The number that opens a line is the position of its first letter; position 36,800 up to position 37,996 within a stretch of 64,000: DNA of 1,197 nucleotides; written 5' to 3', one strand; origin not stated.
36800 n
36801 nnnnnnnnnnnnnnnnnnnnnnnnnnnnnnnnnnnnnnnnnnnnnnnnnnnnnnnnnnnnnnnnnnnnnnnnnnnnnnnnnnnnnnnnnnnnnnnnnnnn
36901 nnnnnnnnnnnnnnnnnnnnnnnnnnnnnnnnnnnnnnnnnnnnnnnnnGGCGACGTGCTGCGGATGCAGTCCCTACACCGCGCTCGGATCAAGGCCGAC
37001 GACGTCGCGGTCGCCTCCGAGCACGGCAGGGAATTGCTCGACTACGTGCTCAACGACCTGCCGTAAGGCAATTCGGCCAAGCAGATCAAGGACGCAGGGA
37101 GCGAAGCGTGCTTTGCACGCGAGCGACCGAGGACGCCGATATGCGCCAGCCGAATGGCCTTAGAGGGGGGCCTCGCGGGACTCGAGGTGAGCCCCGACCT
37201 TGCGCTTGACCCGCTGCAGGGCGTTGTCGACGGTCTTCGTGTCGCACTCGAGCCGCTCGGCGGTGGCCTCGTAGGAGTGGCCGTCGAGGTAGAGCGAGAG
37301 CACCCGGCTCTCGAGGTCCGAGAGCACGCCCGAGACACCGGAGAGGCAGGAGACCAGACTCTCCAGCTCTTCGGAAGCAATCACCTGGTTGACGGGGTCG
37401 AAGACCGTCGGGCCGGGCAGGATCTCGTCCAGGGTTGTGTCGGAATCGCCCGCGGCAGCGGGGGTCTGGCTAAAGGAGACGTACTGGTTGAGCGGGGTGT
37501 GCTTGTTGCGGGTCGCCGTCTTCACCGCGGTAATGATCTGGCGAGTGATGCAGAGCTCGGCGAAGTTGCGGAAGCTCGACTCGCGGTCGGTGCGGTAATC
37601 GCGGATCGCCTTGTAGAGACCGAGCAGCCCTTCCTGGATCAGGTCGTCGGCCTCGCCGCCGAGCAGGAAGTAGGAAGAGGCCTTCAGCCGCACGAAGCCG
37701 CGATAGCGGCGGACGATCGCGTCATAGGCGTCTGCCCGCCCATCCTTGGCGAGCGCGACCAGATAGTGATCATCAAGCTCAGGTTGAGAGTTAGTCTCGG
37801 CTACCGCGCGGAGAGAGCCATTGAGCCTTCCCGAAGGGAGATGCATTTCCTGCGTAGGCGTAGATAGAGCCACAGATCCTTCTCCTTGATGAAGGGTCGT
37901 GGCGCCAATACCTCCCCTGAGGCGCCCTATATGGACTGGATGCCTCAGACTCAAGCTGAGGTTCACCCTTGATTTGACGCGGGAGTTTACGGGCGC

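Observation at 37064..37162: Candidate novel structured RNA (copy 2), wedged between two convergent stop codons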

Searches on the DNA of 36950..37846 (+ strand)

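Call 4: search_rna_families(source=window, start=36950, end=37300, threshold=evalue, max_evalue=10, show_alignments=3)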
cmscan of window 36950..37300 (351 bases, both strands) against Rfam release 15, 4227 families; matches with E-value up to 10: 2.
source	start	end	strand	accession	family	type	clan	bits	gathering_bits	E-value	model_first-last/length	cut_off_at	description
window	37142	37212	+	RF02216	ZNFX1-AS1_2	Gene; lncRNA;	-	13.3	45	0.6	1-93/93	no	ZNFX1 antisense RNA 1 conserved region 2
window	37048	37074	-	RF01935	bxd_7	Gene; lncRNA;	-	12.2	60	9.9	40-66/66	no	Bithoraxoid conserved region 7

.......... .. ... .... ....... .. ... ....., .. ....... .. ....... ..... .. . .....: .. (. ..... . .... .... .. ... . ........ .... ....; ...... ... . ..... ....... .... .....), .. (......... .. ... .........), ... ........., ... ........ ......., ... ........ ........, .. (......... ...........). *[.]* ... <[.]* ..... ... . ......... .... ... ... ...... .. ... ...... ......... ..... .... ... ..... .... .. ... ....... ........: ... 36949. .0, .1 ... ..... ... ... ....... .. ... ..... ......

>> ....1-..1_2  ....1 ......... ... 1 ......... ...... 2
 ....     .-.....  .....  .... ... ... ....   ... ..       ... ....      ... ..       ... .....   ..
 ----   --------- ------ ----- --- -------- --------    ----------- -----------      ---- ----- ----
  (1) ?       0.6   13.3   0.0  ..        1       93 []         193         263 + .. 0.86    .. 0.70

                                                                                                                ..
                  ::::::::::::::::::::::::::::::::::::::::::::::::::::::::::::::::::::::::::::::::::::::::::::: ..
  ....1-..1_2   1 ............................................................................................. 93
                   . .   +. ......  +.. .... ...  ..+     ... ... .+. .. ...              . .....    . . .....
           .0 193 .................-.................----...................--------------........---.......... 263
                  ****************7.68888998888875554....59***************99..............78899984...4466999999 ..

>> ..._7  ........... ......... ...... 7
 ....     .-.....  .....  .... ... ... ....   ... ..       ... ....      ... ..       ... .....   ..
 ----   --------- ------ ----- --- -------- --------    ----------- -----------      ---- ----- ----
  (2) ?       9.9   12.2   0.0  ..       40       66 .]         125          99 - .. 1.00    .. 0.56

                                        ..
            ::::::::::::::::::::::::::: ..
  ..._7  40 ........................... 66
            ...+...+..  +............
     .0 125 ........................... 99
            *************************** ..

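Call 38: search_dna_similar(query=window:37064-37163:+, collection=plasmids, mode=distant, max_evalue=0.01, max_rows=10)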
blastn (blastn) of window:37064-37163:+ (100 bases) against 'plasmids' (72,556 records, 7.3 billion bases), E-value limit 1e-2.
No match.

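Call 39: search_dna_similar(query=window:37064-37163:+, collection=phages, mode=distant, max_evalue=0.01, max_rows=10)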
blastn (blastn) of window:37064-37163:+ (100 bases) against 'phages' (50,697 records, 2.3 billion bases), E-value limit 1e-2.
No match.

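Call 47: search_with_rna_model(model_id=R1, sources=[L121, L122, L123, L124, L125, L126, L127, L128, L129, L130, L131, L132, L133, L134, L135, L136, L137, L138, L139, L140, L141, L142, L143, L144, L145, L146, L147, L148, L149, L150, L151, L152, L153, L154, L155, L156, L157, L158, L159, L160, L161, L162, L163, L164, L165, L166, L167, L168, L169, L170, L171, L172, L173, L174, L175, L176, L177, L178, L179, L180, L181, L182, L183, L184, L185, L186, L187, L188, L189, L190, L191, L192, L193, L194, L195, L196, L197, L198, L199, L200], max_evalue=0.1, make_alignment=true)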
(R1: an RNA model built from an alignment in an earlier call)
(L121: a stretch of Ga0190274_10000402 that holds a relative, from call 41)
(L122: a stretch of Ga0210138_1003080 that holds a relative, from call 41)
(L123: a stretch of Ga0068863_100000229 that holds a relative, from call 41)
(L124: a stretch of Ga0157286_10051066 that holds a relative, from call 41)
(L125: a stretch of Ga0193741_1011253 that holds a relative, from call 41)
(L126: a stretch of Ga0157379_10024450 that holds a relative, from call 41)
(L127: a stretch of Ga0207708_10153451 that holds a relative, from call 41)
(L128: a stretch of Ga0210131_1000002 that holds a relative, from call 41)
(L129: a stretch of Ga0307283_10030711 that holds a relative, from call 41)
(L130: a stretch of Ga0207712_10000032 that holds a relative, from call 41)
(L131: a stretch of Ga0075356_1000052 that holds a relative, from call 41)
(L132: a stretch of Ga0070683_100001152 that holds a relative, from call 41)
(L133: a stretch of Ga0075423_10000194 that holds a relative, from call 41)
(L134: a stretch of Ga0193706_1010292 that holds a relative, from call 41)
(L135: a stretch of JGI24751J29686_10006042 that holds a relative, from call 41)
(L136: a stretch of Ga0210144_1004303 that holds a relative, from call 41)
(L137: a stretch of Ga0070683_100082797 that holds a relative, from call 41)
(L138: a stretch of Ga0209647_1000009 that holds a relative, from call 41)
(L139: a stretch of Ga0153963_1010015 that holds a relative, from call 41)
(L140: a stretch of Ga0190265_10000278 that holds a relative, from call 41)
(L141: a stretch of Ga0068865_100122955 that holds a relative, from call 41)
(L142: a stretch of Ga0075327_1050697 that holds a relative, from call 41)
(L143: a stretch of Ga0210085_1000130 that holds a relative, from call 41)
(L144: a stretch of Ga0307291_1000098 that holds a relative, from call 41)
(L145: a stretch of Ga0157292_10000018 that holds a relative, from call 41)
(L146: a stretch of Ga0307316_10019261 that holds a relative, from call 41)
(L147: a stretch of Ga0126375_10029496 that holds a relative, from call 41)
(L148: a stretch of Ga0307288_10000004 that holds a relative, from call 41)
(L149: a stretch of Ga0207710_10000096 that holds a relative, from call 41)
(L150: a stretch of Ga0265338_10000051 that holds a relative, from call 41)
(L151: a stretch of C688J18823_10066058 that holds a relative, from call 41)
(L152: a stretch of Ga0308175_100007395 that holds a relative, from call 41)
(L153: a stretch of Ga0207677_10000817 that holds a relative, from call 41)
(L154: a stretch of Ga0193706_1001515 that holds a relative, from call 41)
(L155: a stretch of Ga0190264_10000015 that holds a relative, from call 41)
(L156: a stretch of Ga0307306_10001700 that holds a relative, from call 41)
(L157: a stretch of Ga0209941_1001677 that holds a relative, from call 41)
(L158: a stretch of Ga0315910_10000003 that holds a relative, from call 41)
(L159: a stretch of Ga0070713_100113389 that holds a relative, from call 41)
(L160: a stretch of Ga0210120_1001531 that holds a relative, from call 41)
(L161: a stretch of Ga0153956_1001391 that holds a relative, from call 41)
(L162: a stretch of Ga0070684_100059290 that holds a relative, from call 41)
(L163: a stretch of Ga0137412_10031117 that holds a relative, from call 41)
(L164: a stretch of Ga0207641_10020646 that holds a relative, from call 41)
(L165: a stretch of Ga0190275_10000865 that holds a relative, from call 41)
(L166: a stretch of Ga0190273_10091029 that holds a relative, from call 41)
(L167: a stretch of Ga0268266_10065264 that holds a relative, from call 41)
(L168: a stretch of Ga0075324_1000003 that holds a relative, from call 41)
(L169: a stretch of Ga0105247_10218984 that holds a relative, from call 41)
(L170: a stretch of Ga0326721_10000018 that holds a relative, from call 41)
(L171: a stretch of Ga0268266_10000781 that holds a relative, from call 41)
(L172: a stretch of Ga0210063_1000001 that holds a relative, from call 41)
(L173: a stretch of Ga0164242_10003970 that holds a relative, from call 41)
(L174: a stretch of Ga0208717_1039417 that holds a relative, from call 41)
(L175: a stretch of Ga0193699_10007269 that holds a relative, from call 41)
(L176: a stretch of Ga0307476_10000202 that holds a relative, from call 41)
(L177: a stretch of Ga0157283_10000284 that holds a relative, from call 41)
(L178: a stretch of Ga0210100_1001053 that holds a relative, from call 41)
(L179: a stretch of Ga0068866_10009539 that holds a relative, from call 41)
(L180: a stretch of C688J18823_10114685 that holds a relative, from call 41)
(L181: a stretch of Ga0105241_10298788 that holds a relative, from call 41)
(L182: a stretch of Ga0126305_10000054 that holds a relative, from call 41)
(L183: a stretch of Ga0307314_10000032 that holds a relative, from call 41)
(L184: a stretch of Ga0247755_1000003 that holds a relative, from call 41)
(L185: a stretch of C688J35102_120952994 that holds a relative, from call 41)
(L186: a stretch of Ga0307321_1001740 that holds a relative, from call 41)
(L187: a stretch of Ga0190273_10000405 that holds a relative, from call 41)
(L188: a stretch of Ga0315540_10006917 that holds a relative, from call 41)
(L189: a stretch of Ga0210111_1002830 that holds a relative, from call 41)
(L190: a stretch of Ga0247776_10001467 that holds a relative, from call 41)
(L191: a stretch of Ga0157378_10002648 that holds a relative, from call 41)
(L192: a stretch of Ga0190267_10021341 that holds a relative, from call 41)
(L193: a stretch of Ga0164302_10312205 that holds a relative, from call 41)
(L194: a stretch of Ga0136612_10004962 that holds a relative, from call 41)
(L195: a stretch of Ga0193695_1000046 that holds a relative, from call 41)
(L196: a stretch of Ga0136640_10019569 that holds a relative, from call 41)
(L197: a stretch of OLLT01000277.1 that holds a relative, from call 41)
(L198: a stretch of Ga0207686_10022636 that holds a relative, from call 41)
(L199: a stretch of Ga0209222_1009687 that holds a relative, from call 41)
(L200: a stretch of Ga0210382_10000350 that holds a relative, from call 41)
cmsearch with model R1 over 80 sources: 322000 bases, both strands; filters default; matches with E-value up to 0.1: 6.
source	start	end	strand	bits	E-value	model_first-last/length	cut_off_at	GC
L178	1280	1379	-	96.6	1.5e-22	1-100/100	no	0.68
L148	3175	3274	-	89.7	9.7e-21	1-100/100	no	0.63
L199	1530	1629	+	85.4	1.3e-19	1-100/100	no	0.71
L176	1179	1278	-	64.3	4.8e-14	1-100/100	no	0.71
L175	2561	2658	+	60.4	4.9e-13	1-100/100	no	0.6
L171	93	194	-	54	2.4e-11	1-100/100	no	0.73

Alignment A2: 6 matches aligned to the model, 102 columns, each read 5' to 3' on its own strand. Consensus structure (alignment columns), stored with it:
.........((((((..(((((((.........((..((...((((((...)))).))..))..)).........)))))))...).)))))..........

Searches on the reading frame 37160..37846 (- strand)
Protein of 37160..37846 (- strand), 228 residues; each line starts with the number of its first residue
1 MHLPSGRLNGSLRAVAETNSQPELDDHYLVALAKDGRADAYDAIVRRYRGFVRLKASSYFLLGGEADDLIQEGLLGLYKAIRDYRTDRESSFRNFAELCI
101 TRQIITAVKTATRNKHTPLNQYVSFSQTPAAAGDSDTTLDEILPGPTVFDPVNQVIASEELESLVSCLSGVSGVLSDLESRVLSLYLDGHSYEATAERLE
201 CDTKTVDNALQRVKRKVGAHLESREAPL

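Call 41: find_related_loci(query=window:37163-37846:-, collection=metagenome_contigs, flank=2500)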
Query seq(228 aa) (228 aa) in metagenome_contigs; peptide patterns used: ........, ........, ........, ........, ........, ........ (x = any residue, [..] = any of these).
600 stretches matched a pattern (row limit reached: there are more); 548 encode a relative of the query (tblastn E <= 1e-3); the best 80 are kept; 80 distinct loci.
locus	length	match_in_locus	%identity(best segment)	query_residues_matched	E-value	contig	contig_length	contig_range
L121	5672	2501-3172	96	1-225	5e-144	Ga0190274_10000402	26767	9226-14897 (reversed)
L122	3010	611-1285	95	1-226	8e-149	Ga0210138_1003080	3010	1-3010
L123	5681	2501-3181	94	1-228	2e-142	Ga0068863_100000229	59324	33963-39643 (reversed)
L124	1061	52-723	95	1-225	8e-157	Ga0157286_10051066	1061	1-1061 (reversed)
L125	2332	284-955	95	1-225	5e-151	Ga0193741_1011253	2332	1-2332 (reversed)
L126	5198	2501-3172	95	1-225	7e-143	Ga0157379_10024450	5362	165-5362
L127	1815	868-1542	95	1-226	8e-153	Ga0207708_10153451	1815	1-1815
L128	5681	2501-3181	94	1-228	1e-141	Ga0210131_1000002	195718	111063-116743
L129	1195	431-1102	95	1-225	4e-155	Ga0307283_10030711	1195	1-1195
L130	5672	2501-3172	95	1-225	2e-141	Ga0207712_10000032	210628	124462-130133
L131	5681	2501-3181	94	1-228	3e-141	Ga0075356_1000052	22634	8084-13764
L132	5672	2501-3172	95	1-225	1e-140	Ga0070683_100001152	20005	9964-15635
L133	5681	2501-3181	93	1-228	8e-141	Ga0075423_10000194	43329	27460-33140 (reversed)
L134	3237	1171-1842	95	1-225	4e-146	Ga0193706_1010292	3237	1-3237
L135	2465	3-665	95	5-226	9e-147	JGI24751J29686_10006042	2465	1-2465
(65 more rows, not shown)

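Call 55: search_protein_families(library=pfam, proteins=[window:37160-37846:-], max_evalue=0.001)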
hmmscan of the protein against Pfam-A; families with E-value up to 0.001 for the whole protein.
window:37160-37846:- (228 aa): 4 families
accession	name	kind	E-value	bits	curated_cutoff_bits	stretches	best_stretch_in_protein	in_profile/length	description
PF04542.20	Sigma70_r2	-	2.2e-13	50.2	24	1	44-113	1-70/71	Sigma-70 region 2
PF08281.18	Sigma70_r4_2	-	9.7e-08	32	25.7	1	175-216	11-53/54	Sigma-70, region 4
PF00196.25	GerE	-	5.6e-05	23.1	23.5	1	174-220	2-48/57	Bacterial regulatory proteins, luxR family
PF13384.12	HTH_23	-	0.00089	19.4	24.6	0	181-213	9-41/50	Homeodomain-like domain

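Call 56: search_protein_families(library=ncbifam, proteins=[window:37160-37846:-], max_evalue=0.001)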
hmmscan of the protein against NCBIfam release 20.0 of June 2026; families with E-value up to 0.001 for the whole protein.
window:37160-37846:- (228 aa): 42 families (the best 25 are shown)
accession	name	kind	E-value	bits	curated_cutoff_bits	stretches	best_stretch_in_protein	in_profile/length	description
NF006148.0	PRK08295.1-5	equivalog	8.5e-72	241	208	1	18-226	12-216/218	RNA polymerase sporulation sigma factor SigH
TIGR02859.1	spore_sigH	equivalog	1.9e-68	229.8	294.8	1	23-221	3-197/198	RNA polymerase sporulation sigma factor SigH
NF006145.0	PRK08295.1-2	equivalog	1.1e-66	224.3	212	1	23-223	16-212/213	RNA polymerase sporulation sigma factor SigH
NF006146.0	PRK08295.1-3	equivalog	2.2e-65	220.2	414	1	23-226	15-214/218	RNA polymerase factor sigma-70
NF006147.0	PRK08295.1-4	equivalog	3.8e-60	202.9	212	1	23-221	6-200/201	RNA polymerase factor sigma-70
TIGR02937.1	sigma70-ECF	superfamily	5.8e-22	78.1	42.9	1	39-217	1-161/165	sigma-70 family RNA polymerase sigma factor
NF006174.0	PRK08311.2-2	equivalog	1.6e-10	40.6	319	1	17-120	8-114/252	RNA polymerase sigma factor SigI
TIGR02939.1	RpoE_Sigma70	equivalog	1.8e-08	34.6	236.15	1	25-219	6-184/190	RNA polymerase sigma factor RpoE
TIGR02984.1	Sig-70_plancto1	subfamily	3.4e-08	33.3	183.75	1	33-213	1-180/189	RNA polymerase sigma-70 factor, Planctomycetaceae-specific subfamily 1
TIGR02941.1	Sigma_B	equivalog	5.8e-08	32.5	315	1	27-118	17-108/255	RNA polymerase sigma factor SigB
NF004471.0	PRK05803.1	subfamily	1.6e-07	30.9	252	1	25-116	36-127/235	RNA polymerase sporulation sigma factor SigK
TIGR02846.1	spore_sigmaK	equivalog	2.2e-07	30.7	298.65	1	25-116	34-125/227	RNA polymerase sporulation sigma factor SigK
TIGR02980.1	SigBFG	subfamily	2.9e-07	30.4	234.35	1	39-97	3-61/227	SigB/SigF/SigG family RNA polymerase sigma factor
TIGR02479.1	FliA_WhiG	subfamily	7.2e-07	29.2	189.6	1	65-105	25-65/224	FliA/WhiG family RNA polymerase sigma factor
NF006172.0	PRK08311.1-3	equivalog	7.4e-07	29.2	318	1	34-117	23-107/248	RNA polymerase sigma factor SigI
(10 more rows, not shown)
